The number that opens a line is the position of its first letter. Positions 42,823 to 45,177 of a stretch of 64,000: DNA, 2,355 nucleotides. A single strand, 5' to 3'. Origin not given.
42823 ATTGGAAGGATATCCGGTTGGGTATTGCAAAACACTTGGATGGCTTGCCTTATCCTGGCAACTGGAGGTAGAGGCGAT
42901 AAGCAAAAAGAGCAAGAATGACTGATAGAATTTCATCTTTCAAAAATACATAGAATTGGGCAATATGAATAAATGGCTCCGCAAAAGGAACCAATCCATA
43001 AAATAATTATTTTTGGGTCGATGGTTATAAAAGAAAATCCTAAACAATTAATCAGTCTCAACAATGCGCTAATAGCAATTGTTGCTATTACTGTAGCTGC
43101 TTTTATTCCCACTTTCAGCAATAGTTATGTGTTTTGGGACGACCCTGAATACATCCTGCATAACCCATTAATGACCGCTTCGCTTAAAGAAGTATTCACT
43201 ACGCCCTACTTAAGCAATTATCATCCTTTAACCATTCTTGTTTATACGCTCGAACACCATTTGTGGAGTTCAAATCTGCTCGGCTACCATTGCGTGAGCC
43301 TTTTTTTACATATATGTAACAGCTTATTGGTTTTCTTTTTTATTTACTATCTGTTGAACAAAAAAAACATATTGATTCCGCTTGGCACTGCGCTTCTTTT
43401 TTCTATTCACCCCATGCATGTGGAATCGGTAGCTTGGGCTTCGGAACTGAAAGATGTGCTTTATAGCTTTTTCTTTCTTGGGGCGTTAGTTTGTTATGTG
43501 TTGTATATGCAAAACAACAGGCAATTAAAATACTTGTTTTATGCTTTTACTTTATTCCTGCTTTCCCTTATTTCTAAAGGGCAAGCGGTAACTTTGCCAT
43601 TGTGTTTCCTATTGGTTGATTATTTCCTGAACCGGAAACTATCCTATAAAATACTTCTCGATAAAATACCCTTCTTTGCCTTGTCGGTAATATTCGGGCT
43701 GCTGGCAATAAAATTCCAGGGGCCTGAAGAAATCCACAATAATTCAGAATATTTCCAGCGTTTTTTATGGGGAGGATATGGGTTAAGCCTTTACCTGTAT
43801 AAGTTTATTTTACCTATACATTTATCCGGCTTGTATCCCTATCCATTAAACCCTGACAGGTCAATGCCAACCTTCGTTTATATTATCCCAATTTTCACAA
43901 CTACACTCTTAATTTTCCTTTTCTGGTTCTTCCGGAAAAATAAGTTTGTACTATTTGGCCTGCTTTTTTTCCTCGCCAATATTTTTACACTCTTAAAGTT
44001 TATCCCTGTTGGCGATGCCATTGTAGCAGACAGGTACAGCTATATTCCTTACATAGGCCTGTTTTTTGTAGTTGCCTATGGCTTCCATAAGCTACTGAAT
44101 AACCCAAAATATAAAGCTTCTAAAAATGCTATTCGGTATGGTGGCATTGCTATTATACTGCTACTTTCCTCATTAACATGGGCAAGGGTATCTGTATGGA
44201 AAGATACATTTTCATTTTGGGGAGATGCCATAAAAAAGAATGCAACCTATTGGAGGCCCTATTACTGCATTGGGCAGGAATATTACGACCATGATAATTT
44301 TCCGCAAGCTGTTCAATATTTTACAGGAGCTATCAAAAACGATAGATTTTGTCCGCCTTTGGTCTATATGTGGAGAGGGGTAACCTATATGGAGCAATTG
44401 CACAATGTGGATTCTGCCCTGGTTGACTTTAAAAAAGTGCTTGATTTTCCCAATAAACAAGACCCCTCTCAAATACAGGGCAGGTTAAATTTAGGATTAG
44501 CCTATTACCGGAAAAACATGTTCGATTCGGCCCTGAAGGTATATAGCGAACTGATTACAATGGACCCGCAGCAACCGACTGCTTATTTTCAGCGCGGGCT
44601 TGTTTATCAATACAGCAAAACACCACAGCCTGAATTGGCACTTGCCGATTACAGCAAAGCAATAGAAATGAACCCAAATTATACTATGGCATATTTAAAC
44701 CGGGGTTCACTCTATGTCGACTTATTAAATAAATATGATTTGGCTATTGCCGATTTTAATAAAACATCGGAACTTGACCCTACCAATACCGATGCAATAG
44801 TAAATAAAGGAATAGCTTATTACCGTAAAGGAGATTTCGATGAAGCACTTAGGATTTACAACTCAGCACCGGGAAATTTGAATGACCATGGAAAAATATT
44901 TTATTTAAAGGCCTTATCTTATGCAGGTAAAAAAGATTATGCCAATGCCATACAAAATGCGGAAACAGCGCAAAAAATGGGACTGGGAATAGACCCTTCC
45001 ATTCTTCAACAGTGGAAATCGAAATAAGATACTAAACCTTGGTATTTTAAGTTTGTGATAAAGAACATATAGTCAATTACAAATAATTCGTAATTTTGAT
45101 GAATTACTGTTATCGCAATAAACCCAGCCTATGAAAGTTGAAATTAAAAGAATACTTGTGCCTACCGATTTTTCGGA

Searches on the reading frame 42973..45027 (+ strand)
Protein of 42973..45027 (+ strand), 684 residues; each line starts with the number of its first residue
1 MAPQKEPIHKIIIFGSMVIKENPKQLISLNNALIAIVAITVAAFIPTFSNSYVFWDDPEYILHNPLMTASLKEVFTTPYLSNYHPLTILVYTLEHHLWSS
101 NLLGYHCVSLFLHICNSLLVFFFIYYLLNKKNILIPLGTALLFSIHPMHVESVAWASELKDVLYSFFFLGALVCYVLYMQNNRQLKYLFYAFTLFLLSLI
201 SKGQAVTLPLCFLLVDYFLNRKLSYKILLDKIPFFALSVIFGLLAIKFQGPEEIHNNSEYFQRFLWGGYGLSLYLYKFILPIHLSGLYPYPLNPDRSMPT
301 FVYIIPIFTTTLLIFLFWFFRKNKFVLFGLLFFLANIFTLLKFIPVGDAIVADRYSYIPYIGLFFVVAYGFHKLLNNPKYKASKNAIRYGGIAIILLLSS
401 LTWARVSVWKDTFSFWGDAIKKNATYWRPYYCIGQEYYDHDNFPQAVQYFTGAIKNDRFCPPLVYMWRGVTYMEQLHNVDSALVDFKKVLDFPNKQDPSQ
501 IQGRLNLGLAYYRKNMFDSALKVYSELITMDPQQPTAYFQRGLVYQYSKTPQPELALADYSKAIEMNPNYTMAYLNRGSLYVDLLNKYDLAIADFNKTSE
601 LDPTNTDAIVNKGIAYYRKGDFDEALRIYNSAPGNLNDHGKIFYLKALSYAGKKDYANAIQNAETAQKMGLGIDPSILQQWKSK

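Call 57: search_protein_families(library=pfam, proteins=[window:42973-45027:+])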
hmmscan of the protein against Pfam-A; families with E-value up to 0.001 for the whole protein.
window:42973-45027:+ (684 aa): 15 families
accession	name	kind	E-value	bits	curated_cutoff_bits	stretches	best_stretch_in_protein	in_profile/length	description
PF00515.34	TPR_1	-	3.3e-24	84.1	27.8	0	505-533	5-33/34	Tetratricopeptide repeat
PF13414.12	TPR_11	-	3.3e-23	81.5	26.8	3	508-546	1-39/42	TPR repeat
PF07719.23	TPR_2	-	7.1e-22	76.1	27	0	506-533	6-33/34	Tetratricopeptide repeat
PF13432.12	TPR_16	-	1.9e-18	67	32.7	0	612-664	3-55/65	Tetratricopeptide repeat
PF13181.12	TPR_8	-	5.1e-18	64.1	25.7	0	505-533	5-33/34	Tetratricopeptide repeat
PF13431.12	TPR_17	-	5.7e-14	51.6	24.4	0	560-592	2-33/34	Tetratricopeptide repeat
PF14559.12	TPR_19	-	1.2e-12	48.4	25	1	586-647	5-66/68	Tetratricopeptide repeat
PF25575.1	TPR_BSK1_C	-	3.1e-10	40.4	42.2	1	511-574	52-114/118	Serine/threonine-protein kinase BSK1-like, TPR repeats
PF13174.12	TPR_6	-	7.5e-10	39.2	26.3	0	505-532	4-31/33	Tetratricopeptide repeat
PF13424.12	TPR_12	-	7.6e-10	39.3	30.1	0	573-632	5-71/77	Tetratricopeptide repeat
PF13371.12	TPR_9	-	1.5e-09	38.1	35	1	509-569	3-61/73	Tetratricopeptide repeat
PF13428.12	TPR_14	-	2.2e-09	37.5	23.5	0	504-542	4-42/44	Tetratricopeptide repeat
PF13176.12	TPR_7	-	1.8e-07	31.2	27.9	0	608-629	1-22/36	Tetratricopeptide repeat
PF12895.13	ANAPC3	-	2.1e-06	28.4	27.2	1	586-664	3-80/82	Anaphase-promoting complex, cyclosome, subunit 3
PF20308.4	TPR-S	-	0.00067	20.6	27.6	0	588-633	2-45/102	Tetratricopeptide Repeats-Sensor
